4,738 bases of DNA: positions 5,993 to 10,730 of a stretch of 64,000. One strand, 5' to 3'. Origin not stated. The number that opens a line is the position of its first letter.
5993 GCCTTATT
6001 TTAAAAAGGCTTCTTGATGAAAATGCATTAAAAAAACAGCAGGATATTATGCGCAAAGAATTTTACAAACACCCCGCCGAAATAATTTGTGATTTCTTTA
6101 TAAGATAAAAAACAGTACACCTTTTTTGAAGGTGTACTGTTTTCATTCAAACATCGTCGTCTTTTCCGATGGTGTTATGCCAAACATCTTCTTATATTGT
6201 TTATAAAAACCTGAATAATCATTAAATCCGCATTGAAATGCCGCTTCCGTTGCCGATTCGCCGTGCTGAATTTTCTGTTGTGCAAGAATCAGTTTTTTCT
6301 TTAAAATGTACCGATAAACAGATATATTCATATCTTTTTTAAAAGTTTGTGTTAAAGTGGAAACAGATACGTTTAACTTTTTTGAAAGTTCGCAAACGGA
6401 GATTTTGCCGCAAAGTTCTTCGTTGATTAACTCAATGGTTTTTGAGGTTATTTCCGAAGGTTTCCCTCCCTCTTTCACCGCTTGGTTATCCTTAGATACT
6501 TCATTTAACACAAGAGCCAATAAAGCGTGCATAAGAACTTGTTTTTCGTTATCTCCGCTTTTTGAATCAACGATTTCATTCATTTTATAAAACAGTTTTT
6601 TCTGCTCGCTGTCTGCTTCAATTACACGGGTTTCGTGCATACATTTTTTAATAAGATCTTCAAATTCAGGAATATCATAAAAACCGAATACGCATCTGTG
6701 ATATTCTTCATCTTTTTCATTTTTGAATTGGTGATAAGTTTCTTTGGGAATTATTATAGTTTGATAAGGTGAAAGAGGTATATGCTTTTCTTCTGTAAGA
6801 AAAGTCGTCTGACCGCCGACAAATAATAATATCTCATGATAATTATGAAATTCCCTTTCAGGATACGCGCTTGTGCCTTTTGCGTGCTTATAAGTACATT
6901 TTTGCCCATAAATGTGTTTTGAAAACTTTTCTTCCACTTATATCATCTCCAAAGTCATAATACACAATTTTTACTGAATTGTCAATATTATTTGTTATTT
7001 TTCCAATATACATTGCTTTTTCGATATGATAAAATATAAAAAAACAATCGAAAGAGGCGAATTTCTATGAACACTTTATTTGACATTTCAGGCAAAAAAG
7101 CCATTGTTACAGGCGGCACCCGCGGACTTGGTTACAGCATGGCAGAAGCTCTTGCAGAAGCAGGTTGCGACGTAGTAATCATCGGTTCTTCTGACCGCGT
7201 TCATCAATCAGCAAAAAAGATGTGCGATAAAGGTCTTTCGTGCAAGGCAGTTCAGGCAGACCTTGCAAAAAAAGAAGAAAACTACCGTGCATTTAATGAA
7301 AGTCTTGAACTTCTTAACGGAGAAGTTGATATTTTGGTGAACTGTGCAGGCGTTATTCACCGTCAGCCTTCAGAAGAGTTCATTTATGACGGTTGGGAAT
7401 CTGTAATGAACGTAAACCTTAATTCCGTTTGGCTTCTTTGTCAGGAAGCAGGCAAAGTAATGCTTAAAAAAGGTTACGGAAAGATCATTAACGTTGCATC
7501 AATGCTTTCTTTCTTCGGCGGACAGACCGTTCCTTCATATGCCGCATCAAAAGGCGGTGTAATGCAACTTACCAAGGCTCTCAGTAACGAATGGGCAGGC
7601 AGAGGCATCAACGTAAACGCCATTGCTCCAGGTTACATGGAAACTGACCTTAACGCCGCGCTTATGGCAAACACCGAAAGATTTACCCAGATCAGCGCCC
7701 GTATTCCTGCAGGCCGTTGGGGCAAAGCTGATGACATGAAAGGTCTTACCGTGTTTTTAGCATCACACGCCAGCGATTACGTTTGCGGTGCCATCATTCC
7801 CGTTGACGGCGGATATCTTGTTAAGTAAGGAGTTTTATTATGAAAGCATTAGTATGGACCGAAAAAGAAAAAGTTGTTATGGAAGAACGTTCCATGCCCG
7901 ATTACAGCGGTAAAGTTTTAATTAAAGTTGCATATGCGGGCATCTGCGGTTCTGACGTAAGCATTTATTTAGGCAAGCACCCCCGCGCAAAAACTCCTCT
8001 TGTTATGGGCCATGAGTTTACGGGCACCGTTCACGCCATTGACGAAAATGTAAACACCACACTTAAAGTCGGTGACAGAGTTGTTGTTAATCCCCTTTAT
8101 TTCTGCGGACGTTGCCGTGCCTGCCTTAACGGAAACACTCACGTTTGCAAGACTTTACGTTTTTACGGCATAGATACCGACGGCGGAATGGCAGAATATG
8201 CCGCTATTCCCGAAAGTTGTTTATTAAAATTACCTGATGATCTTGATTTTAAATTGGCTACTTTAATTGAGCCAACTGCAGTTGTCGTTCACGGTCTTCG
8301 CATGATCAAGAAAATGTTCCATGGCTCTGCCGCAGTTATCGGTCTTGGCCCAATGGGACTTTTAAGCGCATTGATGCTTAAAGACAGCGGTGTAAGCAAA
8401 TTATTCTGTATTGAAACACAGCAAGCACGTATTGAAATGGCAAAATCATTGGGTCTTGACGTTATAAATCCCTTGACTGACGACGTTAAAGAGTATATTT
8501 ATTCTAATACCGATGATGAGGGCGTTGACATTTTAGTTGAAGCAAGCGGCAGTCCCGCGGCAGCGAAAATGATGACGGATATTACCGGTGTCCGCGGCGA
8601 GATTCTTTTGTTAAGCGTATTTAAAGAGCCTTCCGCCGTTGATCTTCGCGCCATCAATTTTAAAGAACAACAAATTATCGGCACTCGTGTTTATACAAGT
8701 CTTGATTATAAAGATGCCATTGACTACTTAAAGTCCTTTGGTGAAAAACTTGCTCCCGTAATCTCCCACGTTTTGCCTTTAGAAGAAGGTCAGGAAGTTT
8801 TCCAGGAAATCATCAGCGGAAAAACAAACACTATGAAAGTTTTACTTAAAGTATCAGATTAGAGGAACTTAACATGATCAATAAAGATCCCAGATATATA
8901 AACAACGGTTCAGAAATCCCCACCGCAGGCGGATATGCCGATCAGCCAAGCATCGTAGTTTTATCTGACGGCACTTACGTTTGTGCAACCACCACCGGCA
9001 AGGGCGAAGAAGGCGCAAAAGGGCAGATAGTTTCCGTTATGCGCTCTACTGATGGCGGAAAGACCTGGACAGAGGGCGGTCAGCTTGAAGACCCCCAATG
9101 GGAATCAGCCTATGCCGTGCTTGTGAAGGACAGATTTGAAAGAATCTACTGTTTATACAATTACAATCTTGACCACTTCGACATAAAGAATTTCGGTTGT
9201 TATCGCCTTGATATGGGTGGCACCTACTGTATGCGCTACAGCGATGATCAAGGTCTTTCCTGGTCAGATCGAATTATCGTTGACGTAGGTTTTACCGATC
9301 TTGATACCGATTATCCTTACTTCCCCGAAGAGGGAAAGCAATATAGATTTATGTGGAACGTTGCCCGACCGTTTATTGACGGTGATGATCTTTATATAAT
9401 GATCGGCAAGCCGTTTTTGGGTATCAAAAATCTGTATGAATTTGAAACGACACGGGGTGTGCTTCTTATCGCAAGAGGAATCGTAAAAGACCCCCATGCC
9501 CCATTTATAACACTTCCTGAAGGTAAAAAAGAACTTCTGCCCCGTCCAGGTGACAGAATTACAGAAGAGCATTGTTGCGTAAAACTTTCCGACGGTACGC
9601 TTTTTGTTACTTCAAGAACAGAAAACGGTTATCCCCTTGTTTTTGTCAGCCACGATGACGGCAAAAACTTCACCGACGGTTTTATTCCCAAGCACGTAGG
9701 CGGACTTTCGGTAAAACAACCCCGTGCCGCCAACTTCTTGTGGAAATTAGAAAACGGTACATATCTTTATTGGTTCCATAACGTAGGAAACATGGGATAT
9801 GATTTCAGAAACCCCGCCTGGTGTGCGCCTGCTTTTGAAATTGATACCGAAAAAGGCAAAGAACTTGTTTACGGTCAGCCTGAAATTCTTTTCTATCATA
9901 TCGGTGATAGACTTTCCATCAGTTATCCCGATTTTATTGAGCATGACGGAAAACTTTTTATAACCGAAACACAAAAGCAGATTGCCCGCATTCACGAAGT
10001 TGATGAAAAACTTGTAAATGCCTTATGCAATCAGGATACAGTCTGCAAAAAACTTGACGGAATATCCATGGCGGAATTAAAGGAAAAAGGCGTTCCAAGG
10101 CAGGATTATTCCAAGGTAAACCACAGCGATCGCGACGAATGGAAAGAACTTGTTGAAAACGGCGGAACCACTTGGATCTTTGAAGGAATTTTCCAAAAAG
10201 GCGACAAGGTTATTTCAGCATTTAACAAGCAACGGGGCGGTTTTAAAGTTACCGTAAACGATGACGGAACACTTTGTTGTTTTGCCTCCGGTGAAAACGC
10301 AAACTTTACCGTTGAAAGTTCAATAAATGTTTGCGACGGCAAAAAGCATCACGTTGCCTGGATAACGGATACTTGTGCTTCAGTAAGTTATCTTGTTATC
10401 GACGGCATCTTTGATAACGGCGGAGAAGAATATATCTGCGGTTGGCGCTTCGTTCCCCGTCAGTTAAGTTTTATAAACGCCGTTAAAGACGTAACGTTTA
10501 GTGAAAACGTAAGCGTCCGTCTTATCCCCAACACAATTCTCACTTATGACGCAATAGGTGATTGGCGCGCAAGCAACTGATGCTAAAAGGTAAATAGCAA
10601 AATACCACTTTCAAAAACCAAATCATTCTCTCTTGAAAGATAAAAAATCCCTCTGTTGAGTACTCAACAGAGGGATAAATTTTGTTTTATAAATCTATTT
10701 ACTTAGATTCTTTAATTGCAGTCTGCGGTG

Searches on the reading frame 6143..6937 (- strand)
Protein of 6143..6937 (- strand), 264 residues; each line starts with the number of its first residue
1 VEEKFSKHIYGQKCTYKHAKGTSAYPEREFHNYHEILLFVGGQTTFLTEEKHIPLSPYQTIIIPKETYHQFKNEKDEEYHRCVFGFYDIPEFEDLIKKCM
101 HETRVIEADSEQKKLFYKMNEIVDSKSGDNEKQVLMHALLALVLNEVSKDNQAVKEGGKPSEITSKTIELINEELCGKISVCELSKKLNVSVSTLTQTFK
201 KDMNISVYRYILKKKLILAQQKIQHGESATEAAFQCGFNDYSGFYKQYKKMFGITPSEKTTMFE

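Call 58: search_protein_families(library=pfam, proteins=[window:6143-6937:-])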
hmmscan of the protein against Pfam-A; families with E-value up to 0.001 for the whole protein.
window:6143-6937:- (264 aa): 4 families
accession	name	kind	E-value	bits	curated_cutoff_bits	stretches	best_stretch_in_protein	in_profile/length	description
PF12833.13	HTH_18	-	6.3e-19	68.5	33.6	1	184-258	1-76/80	Helix-turn-helix domain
PF00165.29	HTH_AraC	-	1.5e-10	41.4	26.6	1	221-258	3-39/42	Bacterial regulatory helix-turn-helix proteins, AraC family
PF07883.17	Cupin_2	-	2.3e-05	24.4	27.2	1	26-78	11-63/70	Cupin domain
PF02311.25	AraC_binding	-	2.5e-05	24.4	21.1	1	25-86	16-76/135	AraC-like ligand binding domain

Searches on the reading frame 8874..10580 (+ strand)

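Call 58: search_protein_families(library=pfam, proteins=[window:8874-10580:+])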
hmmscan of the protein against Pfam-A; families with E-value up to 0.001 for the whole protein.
window:8874-10580:+ (568 aa): 2 families
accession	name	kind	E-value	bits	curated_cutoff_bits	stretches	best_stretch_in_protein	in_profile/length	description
PF13088.12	BNR_2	-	5.9e-08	32.8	31.4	1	21-150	161-267/277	BNR repeat-like domain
PF02012.26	BNR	-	9.4e-05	22.3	27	0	57-66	2-11/12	BNR/Asp-box repeat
